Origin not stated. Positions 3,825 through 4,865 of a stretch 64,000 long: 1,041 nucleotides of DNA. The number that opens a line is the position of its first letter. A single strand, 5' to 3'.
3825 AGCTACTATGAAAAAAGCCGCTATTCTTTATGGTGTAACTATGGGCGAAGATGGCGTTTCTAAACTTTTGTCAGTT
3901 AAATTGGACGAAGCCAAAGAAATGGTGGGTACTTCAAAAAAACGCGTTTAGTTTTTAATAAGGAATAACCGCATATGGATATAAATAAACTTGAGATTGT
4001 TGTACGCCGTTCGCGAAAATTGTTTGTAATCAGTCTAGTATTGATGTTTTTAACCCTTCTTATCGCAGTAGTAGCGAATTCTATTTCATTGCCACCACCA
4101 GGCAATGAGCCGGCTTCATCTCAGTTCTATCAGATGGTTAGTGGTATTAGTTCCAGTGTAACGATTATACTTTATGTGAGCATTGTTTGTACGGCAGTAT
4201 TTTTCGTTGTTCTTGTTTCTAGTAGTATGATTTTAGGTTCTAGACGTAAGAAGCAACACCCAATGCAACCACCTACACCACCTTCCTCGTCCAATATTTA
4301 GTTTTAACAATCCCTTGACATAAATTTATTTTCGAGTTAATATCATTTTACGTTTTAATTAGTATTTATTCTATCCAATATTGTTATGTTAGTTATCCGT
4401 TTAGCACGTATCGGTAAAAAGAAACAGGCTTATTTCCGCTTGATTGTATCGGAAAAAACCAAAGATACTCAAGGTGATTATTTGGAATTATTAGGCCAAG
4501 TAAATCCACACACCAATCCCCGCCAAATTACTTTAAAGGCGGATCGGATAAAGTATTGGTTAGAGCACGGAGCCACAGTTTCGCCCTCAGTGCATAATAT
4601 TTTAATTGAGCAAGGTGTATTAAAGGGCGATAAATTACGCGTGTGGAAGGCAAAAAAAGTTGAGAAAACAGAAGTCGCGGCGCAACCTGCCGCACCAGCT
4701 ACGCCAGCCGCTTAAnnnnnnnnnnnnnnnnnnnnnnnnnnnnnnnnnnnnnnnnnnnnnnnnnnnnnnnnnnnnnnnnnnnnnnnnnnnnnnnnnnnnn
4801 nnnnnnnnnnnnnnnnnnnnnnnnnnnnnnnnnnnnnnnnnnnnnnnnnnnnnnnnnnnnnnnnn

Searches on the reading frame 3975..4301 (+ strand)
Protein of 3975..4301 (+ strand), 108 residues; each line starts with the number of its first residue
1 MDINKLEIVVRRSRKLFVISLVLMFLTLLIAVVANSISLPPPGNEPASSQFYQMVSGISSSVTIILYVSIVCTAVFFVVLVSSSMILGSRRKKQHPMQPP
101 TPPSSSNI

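Call 3: search_protein_families(library=pfam, proteins=[window:3975-4301:+], max_evalue=0.1)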
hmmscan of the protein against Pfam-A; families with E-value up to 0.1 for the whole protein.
window:3975-4301:+ (108 aa): 5 families
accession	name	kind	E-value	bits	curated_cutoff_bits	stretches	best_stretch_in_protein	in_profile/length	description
PF06687.17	SUR7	-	7.2e-05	23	29.6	1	3-85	99-171/201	SUR7/PalI family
PF12911.12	OppC_N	-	0.0027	18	23.9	1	12-40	11-39/53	N-terminal TM domain of oligopeptide transport permease C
PF13197.11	DUF4013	-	0.02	15.1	26.9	1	11-80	45-115/168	Protein of unknown function (DUF4013)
PF01529.25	DHHC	-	0.059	13.9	28.7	1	11-84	45-116/133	DHHC palmitoyltransferase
PF07265.16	TAP35_44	-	0.068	13.6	25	0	15-63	6-52/119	Tapetum specific protein TAP35/TAP44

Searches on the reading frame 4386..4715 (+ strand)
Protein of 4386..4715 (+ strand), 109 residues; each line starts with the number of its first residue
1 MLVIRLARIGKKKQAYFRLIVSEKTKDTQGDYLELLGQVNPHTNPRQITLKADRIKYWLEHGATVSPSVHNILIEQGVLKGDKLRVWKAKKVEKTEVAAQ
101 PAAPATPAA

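Call 3: search_protein_families(library=pfam, proteins=[window:4386-4715:+], max_evalue=0.1)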
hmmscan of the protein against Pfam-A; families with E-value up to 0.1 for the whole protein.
window:4386-4715:+ (109 aa): 2 families
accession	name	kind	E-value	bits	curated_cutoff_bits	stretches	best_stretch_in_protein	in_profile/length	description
PF00886.24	Ribosomal_S16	-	3.3e-15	56.2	27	1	8-66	1-62/62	Ribosomal protein S16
PF16538.11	FlgT_C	-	0.057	14.3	27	0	75-96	11-32/77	Flagellar assembly protein T, C-terminal domain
